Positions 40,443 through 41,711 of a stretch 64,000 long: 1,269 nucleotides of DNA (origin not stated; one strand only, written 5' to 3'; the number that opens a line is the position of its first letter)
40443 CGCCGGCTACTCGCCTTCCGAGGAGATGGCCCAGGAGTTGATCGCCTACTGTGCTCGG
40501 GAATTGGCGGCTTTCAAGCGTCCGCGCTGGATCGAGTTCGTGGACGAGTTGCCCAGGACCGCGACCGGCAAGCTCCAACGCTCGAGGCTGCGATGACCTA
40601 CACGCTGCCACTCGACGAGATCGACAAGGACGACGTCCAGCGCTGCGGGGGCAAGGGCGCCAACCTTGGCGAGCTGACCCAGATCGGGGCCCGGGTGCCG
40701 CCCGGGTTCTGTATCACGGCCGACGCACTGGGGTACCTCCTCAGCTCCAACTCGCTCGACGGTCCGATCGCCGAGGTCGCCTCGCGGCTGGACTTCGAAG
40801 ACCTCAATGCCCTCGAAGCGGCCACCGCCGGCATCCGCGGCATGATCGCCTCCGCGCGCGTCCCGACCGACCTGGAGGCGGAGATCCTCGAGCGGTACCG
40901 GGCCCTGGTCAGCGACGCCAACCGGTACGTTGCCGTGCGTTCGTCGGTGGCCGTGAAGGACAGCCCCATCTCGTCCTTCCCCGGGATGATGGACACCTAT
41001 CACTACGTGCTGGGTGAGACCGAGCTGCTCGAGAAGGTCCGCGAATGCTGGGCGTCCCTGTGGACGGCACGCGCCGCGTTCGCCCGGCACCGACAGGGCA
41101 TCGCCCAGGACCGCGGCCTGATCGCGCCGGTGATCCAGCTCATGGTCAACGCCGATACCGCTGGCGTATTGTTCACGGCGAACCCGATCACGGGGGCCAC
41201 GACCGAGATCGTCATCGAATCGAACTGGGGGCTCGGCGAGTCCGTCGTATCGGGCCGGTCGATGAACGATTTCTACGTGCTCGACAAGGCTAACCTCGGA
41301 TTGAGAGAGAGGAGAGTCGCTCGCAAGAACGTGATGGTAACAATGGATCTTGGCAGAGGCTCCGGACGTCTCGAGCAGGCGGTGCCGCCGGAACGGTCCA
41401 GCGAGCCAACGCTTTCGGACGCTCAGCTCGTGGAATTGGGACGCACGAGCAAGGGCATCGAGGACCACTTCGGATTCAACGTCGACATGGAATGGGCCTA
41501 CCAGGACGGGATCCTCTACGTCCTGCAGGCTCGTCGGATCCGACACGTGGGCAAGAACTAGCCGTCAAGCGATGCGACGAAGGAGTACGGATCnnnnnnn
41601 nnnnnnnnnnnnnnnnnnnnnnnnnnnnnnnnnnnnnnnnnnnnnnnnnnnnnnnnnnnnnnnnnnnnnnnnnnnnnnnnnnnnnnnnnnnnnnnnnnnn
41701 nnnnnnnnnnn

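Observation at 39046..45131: Operon joining an aryl-CoA ligase, a split phenylphosphate-synthase-like kinase and an amidohydrolase-fold (de)carboxylase. Candidate new route for ATP-dependent activation and carboxylation of a phenolic compound.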

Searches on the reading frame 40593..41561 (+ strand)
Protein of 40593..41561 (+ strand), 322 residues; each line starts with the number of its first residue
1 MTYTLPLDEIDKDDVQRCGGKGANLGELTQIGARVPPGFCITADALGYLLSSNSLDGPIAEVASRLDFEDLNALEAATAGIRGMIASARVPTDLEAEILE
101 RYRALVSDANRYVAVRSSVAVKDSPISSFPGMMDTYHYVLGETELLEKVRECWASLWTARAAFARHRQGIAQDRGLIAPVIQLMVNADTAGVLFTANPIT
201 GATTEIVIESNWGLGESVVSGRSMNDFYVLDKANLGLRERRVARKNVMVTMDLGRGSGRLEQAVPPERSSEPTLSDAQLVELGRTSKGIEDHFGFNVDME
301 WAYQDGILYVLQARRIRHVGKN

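Call 6: search_protein_families(library=pfam, proteins=[window:40593-41561:+], max_evalue=0.01)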
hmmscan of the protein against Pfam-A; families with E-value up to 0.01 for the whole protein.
window:40593-41561:+ (322 aa): 1 family
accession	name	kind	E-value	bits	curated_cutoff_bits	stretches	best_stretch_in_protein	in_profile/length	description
PF01326.24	PPDK_N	-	4.4e-84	283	27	1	17-319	3-312/328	Pyruvate phosphate dikinase, AMP/ATP-binding domain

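Call 7: search_protein_families(library=ncbifam, proteins=[window:40593-41561:+], max_evalue=0.01)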
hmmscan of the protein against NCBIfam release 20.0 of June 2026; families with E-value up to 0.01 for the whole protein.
window:40593-41561:+ (322 aa): 15 families
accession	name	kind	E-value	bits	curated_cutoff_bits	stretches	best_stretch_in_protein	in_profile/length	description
NF005057.0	PRK06464.1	equivalog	1e-84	285.1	598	1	3-316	6-335/798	phosphoenolpyruvate synthase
TIGR01418.1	PEP_synth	equivalog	1.4e-80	271.7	739.75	1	5-315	3-328/784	pyruvate, water dikinase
NF004878.0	PRK06241.1-3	subfamily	6e-75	252.9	945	1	2-316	3-311/891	phosphoenolpyruvate synthase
NF004877.0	PRK06241.1-2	subfamily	1.4e-71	241.9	866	1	2-316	3-312/869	phosphoenolpyruvate synthase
NF041857.1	RIF_Ptrans_rph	equivalog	4.1e-71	240.5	999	1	3-316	2-310/864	rifamycin-inactivating phosphotransferase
NF052631.1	prodigiosin_PigC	equivalog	3.4e-68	230.4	1300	1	11-317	9-298/883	prodigiosin ligase PigC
NF052632.1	undecylprod_RedH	equivalog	1.9e-66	224.6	1350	1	7-317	6-294/880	undecylprodigiosin ligase RedH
NF004879.0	PRK06241.1-4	equivalog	1.1e-58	199.2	976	1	3-316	4-312/868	phosphoenolpyruvate synthase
NF004881.0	PRK06241.2-2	equivalog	2.8e-57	194.7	883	1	11-316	12-310/898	phosphoenolpyruvate synthase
NF000283.1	RPH_KJ151292.1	equivalog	3e-53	181.2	1700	1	7-317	9-314/865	rifamycin-inactivating phosphotransferase Rph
NF004883.0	PRK06241.2-4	equivalog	2e-51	175.2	1063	1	16-318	30-329/928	phosphoenolpyruvate synthase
NF004880.0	PRK06241.2-1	equivalog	1e-44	152.7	972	2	1-224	1-217/837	phosphoenolpyruvate synthase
NF004882.0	PRK06241.2-3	equivalog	9.6e-24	83.5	850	2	14-228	8-214/827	phosphoenolpyruvate synthase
NF004531.0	PRK05878.1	equivalog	1.8e-13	49.9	456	2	148-223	168-247/534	pyruvate, phosphate dikinase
TIGR01828.1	pyru_phos_dikin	equivalog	1.4e-12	46.4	843.45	1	8-57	8-58/865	pyruvate, phosphate dikinase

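Call 23: search_solved_structures(query=window:40593-41561:+, max_evalue=0.001)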
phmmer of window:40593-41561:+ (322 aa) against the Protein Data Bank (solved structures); distinct sequences matched with E-value up to 0.001: 19.
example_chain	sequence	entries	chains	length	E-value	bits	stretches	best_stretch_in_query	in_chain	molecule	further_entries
8a8e_A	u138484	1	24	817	1.6e-73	251.2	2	53-317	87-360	Phosphoenolpyruvate synthase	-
9dae_A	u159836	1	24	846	8.2e-60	206.1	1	5-304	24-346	Phosphoenolpyruvate synthase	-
5hv6_A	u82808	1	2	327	8.5e-47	163.4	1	3-316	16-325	Phosphoenolpyruvate synthase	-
9goj_A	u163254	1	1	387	2.6e-46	161.8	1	3-304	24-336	Phosphoenolpyruvate synthase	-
5fbs_A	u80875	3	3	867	8.3e-46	160.1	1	3-316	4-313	Phosphoenolpyruvate synthase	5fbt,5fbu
5hv2_A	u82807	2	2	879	8.5e-46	160.1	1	3-316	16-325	Phosphoenolpyruvate synthase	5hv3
5hv1_A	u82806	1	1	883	8.6e-46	160.1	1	3-316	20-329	Phosphoenolpyruvate synthase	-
2ols_A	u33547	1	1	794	1.8e-40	142.6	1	3-314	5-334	Phosphoenolpyruvate synthase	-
5jvn_A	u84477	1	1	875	7.9e-07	32.1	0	9-46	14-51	Pyruvate, phosphate dikinase, chloroplastic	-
5jvj_A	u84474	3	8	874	1.3e-06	31.4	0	10-68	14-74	Pyruvate, phosphate dikinase, chloroplastic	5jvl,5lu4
2x0s_A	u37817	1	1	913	1.5e-06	31.3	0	15-56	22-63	PYRUVATE PHOSPHATE DIKINASE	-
1vbg_A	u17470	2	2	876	7.1e-06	29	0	15-46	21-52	pyruvate,orthophosphate dikinase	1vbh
1dik_A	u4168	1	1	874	4.8e-05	26.3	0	18-49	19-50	PYRUVATE PHOSPHATE DIKINASE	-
1ggo_A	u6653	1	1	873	5.6e-05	26.1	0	18-49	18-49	PROTEIN (PYRUVATE, PHOSPHATE DIKINASE)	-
9pzl_A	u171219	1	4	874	5.7e-05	26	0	18-49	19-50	Pyruvate, phosphate dikinase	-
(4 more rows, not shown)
